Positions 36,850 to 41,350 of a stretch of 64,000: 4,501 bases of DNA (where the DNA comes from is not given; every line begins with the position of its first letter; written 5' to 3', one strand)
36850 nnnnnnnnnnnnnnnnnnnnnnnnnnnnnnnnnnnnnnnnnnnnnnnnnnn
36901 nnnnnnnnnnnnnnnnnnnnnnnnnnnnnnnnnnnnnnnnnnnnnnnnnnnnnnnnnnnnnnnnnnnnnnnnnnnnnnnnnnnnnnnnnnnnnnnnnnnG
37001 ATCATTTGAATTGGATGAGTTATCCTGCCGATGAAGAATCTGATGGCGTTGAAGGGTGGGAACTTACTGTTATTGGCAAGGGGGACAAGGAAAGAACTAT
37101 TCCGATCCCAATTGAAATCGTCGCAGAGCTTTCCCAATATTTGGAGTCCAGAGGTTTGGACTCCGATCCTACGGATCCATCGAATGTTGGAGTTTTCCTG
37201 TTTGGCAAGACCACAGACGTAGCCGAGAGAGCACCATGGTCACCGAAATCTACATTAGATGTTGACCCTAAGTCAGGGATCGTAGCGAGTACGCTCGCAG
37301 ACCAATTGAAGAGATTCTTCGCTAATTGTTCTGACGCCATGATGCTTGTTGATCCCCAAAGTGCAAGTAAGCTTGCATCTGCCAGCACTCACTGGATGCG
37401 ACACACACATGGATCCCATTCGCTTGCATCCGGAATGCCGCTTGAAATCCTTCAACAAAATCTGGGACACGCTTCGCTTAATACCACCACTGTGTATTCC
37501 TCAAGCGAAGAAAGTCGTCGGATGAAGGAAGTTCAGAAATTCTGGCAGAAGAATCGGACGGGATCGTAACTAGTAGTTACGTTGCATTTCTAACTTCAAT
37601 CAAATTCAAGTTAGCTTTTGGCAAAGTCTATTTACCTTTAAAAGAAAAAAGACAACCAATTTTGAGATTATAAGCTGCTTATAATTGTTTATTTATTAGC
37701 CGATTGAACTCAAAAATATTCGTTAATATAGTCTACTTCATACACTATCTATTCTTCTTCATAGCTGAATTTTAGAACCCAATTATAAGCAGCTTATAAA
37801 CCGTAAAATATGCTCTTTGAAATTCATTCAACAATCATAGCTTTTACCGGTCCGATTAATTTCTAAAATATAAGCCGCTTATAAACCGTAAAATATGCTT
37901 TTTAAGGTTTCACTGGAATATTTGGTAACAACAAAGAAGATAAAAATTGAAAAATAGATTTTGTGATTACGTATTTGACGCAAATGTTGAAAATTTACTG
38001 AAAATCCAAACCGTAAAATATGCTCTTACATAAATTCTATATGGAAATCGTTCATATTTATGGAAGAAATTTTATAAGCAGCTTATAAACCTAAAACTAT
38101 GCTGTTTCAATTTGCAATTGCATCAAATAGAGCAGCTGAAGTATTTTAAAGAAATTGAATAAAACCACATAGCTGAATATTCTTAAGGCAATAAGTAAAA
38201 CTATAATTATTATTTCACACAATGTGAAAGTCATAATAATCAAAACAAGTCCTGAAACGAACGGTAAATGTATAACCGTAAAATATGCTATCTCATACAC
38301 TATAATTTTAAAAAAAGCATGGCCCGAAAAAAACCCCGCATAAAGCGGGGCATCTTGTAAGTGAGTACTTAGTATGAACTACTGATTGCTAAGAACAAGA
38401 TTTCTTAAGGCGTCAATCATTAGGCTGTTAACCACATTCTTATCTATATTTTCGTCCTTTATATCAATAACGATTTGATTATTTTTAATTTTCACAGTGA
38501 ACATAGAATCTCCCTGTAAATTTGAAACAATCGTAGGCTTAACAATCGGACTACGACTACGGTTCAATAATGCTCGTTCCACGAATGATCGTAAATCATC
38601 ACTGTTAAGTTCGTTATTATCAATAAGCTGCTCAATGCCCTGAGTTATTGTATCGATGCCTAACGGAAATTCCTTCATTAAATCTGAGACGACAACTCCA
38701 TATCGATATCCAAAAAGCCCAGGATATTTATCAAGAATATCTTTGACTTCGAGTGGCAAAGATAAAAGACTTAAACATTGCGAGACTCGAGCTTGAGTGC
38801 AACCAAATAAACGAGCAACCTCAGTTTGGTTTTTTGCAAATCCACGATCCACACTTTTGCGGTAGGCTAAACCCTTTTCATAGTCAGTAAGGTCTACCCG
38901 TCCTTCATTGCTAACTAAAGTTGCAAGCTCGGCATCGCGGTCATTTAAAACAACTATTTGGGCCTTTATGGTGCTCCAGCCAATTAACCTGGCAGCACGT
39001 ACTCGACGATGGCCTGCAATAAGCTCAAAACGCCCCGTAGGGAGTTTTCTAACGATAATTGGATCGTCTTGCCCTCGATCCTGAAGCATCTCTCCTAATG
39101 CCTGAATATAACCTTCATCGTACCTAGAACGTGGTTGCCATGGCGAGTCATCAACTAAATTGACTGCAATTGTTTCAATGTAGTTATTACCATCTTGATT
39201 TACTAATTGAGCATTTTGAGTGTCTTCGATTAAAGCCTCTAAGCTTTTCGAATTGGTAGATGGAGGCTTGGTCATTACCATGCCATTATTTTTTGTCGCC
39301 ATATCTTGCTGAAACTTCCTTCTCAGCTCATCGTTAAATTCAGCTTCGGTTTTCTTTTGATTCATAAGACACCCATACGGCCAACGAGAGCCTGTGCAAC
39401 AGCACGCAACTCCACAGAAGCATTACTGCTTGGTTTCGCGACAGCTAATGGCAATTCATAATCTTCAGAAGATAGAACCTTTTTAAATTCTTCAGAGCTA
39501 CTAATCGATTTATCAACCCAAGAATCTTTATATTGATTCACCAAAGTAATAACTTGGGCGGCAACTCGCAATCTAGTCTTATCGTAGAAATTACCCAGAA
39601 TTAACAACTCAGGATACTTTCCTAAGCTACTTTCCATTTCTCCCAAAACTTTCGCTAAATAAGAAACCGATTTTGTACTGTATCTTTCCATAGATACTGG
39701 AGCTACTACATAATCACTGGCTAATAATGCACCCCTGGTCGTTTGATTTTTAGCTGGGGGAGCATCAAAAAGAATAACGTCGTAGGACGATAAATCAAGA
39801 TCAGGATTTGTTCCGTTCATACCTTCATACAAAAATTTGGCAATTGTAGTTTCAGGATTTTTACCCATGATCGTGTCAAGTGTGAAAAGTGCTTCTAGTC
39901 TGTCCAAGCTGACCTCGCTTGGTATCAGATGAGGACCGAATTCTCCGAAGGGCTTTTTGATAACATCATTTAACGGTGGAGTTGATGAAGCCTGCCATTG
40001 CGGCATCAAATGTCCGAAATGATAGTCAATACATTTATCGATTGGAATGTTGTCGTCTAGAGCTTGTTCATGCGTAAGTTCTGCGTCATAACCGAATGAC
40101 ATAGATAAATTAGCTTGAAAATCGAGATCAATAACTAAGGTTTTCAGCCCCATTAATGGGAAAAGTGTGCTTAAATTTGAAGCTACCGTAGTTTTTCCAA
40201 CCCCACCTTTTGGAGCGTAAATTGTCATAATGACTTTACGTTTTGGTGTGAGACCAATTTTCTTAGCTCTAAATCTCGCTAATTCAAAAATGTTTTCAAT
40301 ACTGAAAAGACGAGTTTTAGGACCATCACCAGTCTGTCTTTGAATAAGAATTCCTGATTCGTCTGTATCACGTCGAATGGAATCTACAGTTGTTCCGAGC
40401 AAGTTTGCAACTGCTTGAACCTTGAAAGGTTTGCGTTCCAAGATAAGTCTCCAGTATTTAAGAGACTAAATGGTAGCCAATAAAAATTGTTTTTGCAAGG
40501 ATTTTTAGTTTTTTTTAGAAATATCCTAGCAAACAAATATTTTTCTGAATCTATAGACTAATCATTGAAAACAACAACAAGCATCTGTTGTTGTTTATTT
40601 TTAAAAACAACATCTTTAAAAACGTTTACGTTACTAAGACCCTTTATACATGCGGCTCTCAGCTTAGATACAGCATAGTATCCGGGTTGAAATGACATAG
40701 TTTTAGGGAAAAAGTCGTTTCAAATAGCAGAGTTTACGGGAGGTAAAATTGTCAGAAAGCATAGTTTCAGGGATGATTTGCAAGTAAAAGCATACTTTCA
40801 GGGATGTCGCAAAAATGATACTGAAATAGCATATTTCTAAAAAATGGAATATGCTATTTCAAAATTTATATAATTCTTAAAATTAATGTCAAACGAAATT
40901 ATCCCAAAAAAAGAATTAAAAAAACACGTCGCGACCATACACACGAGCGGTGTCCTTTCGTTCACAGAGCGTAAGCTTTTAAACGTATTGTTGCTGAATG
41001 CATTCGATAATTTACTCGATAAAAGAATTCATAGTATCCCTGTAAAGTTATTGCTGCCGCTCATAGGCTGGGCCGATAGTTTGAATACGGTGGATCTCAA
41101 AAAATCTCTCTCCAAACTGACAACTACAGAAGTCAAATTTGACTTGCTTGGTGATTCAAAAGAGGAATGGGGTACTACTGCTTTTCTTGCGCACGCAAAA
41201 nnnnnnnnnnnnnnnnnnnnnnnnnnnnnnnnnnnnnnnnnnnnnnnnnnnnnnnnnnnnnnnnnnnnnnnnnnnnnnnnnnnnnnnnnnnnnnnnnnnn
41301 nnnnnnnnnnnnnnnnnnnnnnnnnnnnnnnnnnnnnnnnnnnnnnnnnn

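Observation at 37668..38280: Composite array downstream of parB: 17-bp palindromes fused to inverted copies of an iteron related to the oriV iterons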

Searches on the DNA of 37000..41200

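Call 80: search_rna_families(source=window, start=37000, end=41200, threshold=evalue, max_evalue=1)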
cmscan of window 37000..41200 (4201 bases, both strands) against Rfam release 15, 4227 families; matches with E-value up to 1: 2.
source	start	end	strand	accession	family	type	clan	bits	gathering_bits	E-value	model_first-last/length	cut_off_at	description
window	38310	38387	-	RF01770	rimP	Cis-reg; leader;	-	25.7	47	0.43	1-102/102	no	Gammaprotebacteria rimP leader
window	38326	38421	-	RF00513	Trp_leader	Cis-reg; leader;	-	20.6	41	0.86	1-100/100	no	Tryptophan operon leader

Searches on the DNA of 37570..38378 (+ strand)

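Call 7: search_dna_similar(query=window:37570-38378:+, collection=plasmids, mode=distant)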
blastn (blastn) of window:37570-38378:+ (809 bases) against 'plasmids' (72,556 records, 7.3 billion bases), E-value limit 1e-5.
No match.

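Call 8: search_dna_similar(query=window:37570-38378:+, collection=phages, mode=distant)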
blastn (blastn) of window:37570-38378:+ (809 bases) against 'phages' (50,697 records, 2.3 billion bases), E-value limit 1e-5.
No match.
